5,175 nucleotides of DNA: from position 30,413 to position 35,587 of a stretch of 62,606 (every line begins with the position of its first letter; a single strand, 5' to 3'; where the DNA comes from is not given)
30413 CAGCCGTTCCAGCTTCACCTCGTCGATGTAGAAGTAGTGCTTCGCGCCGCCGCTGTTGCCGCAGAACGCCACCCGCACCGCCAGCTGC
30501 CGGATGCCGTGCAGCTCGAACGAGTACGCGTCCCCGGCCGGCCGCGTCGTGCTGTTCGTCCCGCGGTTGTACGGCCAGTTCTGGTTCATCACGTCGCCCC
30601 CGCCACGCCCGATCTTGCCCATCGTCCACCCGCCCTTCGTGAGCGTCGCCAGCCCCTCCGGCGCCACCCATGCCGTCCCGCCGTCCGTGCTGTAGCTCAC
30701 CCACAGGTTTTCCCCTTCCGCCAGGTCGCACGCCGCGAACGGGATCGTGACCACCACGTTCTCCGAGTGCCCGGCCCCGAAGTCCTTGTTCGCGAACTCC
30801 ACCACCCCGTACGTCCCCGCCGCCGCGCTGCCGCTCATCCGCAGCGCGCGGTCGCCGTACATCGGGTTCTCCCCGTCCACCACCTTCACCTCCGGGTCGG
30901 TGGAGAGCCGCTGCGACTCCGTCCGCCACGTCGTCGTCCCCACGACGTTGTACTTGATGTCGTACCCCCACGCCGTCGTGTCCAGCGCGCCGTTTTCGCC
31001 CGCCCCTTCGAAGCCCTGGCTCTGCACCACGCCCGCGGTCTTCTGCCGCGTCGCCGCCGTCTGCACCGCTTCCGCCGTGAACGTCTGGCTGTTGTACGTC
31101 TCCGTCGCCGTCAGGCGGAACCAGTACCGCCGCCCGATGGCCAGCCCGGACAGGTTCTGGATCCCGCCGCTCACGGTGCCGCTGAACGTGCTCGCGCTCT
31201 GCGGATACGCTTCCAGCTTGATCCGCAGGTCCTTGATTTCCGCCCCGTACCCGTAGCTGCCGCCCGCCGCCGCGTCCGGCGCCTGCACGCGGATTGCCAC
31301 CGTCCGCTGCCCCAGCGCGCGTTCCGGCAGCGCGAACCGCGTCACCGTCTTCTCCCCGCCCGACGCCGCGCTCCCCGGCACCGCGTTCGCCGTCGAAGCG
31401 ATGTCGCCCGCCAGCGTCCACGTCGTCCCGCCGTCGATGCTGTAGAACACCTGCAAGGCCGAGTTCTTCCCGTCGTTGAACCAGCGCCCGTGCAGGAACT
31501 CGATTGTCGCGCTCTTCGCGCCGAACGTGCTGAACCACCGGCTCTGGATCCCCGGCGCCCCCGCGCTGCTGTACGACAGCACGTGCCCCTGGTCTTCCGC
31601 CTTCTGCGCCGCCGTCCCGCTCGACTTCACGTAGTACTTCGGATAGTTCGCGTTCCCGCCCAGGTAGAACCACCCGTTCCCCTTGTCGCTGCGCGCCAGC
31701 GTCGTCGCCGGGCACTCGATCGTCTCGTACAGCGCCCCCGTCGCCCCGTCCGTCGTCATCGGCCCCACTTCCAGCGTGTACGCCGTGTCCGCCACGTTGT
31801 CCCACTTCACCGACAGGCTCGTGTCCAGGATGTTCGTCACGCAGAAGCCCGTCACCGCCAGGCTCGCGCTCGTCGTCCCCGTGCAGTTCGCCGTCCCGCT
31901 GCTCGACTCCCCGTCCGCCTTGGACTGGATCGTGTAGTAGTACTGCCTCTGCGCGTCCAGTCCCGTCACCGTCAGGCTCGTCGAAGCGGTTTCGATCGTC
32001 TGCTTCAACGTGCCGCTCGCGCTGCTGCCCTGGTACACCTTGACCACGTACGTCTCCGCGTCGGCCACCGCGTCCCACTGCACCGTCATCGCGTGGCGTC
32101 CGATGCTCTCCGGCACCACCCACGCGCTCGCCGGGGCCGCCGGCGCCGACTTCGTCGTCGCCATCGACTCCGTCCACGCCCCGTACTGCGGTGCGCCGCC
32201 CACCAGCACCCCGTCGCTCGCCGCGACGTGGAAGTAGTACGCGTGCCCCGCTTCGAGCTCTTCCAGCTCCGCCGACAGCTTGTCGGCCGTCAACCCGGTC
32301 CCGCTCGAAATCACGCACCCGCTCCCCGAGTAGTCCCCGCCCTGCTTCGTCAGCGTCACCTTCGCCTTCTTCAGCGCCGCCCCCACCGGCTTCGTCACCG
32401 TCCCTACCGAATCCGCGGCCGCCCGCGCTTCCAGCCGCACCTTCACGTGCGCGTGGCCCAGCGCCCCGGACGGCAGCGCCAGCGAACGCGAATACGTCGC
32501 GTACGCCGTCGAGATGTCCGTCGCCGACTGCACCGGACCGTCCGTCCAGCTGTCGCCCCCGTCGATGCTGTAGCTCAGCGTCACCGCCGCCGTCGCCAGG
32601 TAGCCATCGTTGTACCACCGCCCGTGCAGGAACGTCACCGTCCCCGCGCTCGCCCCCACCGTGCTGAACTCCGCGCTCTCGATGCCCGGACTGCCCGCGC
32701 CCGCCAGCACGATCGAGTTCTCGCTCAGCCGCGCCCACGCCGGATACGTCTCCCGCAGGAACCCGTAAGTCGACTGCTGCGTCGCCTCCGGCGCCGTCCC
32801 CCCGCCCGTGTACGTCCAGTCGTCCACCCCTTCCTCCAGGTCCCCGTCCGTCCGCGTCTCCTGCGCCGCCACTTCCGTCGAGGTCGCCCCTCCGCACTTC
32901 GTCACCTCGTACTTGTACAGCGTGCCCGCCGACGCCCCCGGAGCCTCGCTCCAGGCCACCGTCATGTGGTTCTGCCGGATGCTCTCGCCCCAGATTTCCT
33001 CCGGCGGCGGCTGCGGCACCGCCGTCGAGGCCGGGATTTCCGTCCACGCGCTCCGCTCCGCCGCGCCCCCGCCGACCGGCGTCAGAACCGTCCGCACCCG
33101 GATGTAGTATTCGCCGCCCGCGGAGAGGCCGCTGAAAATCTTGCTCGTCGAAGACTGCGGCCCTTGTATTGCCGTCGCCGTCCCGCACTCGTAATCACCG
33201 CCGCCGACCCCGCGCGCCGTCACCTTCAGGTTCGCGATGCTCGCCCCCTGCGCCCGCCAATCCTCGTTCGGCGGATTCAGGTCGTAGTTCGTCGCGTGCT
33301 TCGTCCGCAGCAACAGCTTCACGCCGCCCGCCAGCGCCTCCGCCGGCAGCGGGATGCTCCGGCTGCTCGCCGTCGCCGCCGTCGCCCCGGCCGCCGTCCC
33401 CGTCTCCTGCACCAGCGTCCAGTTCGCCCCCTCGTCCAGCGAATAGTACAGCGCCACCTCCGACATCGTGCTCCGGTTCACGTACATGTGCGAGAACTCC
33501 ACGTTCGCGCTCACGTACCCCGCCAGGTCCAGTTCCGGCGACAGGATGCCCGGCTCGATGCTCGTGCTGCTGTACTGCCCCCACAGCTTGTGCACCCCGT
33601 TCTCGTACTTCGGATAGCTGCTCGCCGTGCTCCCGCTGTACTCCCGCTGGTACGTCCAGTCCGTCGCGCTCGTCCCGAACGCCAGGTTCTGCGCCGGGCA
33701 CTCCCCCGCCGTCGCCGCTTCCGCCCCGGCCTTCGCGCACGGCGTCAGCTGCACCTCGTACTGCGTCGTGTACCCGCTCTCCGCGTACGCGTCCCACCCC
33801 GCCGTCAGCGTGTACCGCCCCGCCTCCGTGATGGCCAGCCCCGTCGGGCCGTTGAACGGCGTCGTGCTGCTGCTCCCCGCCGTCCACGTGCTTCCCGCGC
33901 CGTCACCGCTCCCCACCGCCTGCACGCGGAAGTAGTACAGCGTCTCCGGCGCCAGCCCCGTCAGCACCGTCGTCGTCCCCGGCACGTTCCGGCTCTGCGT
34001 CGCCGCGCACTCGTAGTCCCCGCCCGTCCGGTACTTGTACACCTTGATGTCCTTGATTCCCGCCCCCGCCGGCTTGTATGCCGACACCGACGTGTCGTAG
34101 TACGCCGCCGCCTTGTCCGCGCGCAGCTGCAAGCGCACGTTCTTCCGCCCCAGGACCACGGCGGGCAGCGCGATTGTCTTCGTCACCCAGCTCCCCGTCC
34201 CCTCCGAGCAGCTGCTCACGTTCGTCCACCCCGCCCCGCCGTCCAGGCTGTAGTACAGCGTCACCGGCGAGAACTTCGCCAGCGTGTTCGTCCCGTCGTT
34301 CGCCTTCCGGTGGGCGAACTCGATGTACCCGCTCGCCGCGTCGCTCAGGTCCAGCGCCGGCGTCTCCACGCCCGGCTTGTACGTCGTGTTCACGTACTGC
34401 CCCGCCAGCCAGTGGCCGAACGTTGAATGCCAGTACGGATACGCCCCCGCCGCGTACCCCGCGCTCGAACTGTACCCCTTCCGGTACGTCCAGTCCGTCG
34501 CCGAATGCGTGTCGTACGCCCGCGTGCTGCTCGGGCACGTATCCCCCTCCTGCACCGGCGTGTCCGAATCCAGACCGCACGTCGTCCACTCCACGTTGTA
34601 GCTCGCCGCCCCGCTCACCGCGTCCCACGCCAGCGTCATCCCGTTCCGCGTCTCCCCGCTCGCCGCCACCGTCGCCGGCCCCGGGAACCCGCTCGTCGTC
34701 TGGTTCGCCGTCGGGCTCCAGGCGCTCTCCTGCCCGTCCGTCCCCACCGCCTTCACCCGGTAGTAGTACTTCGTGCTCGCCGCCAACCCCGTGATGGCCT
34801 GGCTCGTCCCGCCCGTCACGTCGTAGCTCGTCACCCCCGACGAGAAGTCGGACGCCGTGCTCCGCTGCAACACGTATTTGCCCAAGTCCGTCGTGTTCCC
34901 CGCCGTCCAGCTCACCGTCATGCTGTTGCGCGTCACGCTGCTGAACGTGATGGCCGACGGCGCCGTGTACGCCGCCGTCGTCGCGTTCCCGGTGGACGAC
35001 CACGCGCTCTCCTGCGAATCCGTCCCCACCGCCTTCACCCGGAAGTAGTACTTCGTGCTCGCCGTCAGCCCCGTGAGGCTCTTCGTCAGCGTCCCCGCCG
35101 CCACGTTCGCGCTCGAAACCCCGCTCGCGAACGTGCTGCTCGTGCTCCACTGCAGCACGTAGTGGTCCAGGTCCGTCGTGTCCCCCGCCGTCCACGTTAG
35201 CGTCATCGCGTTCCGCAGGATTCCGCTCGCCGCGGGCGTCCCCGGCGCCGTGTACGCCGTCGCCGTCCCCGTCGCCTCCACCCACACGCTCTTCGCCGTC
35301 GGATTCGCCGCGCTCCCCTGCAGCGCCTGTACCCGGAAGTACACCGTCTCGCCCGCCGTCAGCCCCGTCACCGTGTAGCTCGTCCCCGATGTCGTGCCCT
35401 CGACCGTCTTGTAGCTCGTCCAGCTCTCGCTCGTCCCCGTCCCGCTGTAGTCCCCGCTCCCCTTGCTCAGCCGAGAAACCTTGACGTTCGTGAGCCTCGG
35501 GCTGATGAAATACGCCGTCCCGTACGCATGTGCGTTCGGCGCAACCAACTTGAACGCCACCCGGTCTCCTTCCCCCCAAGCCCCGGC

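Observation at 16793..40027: Giant protein 1: about 7,700 residues with an unusual modular grammar and no recognisable anchor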

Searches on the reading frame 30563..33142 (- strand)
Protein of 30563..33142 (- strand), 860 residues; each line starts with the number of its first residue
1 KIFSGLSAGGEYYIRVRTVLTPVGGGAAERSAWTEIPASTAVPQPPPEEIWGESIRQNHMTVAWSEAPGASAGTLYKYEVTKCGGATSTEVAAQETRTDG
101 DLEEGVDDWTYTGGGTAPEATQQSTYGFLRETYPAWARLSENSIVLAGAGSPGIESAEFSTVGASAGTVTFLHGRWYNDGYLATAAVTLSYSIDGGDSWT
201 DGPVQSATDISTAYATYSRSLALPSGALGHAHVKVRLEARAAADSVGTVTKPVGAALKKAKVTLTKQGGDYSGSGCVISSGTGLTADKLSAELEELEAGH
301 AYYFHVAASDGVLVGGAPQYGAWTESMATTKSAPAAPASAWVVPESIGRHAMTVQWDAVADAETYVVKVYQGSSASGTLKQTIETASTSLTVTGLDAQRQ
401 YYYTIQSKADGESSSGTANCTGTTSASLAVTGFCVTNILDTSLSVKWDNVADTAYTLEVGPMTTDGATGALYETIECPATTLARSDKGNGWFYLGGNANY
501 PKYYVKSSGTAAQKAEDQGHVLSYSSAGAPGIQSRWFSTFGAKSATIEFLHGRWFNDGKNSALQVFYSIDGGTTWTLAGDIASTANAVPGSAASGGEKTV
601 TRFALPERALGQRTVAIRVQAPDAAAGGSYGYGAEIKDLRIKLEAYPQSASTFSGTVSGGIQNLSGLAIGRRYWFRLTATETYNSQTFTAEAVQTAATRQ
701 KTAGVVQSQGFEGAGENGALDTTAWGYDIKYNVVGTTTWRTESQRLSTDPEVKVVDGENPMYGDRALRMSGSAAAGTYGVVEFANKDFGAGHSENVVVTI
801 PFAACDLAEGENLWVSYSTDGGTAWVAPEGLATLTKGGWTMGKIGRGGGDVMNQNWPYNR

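Call 13: search_protein_families(library=pfam, proteins=[window:30563-33142:-], max_evalue=0.5)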
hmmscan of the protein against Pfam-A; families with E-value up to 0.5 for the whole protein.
window:30563-33142:- (860 aa): 7 families
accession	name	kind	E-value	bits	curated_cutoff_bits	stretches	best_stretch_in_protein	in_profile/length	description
PF00041.27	fn3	-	1.1e-13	51.7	25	1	346-413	10-77/84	Fibronectin type III domain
PF16656.11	Pur_ac_phosph_N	-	3.1e-06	28.1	30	1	350-414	13-85/93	Purple acid Phosphatase, N-terminal domain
PF16655.11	PhoD_N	-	8.1e-06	26.7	30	1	338-416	25-86/90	PhoD-like phosphatase, N-terminal domain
PF21471.3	Reelin_subrepeat-B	-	3.5e-05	24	27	0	559-609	56-97/127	Reelin subrepeat B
PF02012.26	BNR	-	0.024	15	27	1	566-576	1-11/12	BNR/Asp-box repeat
PF03174.19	CHB_HEX_C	-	0.048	14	23.6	0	187-208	35-59/76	Chitobiase/beta-hexosaminidase C-terminal domain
PF01108.23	Tissue_fac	-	0.061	13.6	27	0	398-435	48-86/107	Tissue factor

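Call 14: search_protein_families(library=ncbifam, proteins=[window:30563-33142:-], max_evalue=0.5)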
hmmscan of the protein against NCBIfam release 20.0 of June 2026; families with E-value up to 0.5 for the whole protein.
window:30563-33142:- (860 aa): 0 families

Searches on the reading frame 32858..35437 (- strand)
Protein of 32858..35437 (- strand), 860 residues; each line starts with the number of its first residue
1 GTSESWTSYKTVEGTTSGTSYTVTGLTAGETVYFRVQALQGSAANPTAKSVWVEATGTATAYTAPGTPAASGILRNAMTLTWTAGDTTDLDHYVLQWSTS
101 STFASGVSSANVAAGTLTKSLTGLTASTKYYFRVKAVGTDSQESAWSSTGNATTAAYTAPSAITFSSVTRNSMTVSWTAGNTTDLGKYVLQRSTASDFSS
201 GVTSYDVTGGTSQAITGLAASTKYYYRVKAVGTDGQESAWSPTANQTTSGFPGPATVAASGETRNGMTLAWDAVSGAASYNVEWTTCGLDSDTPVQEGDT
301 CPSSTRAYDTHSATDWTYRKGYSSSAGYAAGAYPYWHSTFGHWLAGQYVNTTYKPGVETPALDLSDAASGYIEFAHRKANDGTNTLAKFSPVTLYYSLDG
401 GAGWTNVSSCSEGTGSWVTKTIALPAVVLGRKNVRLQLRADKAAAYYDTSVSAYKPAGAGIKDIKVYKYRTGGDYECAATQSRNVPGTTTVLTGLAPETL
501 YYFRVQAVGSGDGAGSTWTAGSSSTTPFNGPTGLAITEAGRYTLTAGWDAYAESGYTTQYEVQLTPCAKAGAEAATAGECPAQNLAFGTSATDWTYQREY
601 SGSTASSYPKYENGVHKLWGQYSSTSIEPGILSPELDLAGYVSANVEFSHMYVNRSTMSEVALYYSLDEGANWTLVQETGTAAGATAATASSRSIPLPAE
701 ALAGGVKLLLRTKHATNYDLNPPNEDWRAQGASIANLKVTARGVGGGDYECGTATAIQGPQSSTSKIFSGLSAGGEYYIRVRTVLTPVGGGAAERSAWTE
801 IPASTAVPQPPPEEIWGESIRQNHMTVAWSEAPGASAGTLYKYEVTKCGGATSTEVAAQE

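Call 13: search_protein_families(library=pfam, proteins=[window:32858-35437:-], max_evalue=0.5)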
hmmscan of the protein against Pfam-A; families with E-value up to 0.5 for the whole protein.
window:32858-35437:- (860 aa): 9 families
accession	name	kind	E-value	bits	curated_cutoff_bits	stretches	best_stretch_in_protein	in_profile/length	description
PF00041.27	fn3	-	3.3e-35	120.6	25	5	159-244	2-81/84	Fibronectin type III domain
PF16656.11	Pur_ac_phosph_N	-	1.1e-17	64.8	30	3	163-248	6-93/93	Purple acid Phosphatase, N-terminal domain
PF25788.1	Ig_Rha78A_N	-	6.2e-11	42.9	27.4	2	206-248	55-101/105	Rha78A-like, N-terminal immunoglobulin domain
PF16655.11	PhoD_N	-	1.6e-10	41.8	30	2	72-143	6-79/90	PhoD-like phosphatase, N-terminal domain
PF21471.3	Reelin_subrepeat-B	-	1.2e-08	35.2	27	2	359-427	29-96/127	Reelin subrepeat B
PF02831.20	gpW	-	6e-06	26.4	22.5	1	167-189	24-46/66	gpW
PF10179.15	NDNF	-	6.9e-06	26.6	27.3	0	488-522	89-123/127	Neuron-derived neurotrophic factor, first Fn(III) domain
PF25059.1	FN3_DSCAM-DSCAML_C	-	0.00014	22.6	39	1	453-530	12-84/89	DSCAM/DSCAML C-terminal Fn3-like domain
PF02012.26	BNR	-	0.42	11.2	27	0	664-674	1-11/12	BNR/Asp-box repeat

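Call 14: search_protein_families(library=ncbifam, proteins=[window:32858-35437:-], max_evalue=0.5)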
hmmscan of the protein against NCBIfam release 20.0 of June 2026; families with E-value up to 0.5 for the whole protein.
window:32858-35437:- (860 aa): 1 family
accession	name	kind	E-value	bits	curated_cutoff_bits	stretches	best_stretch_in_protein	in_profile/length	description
TIGR02803.1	ExbD_1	equivalog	0.096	12.8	152.95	0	799-815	33-49/122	TonB system transport protein ExbD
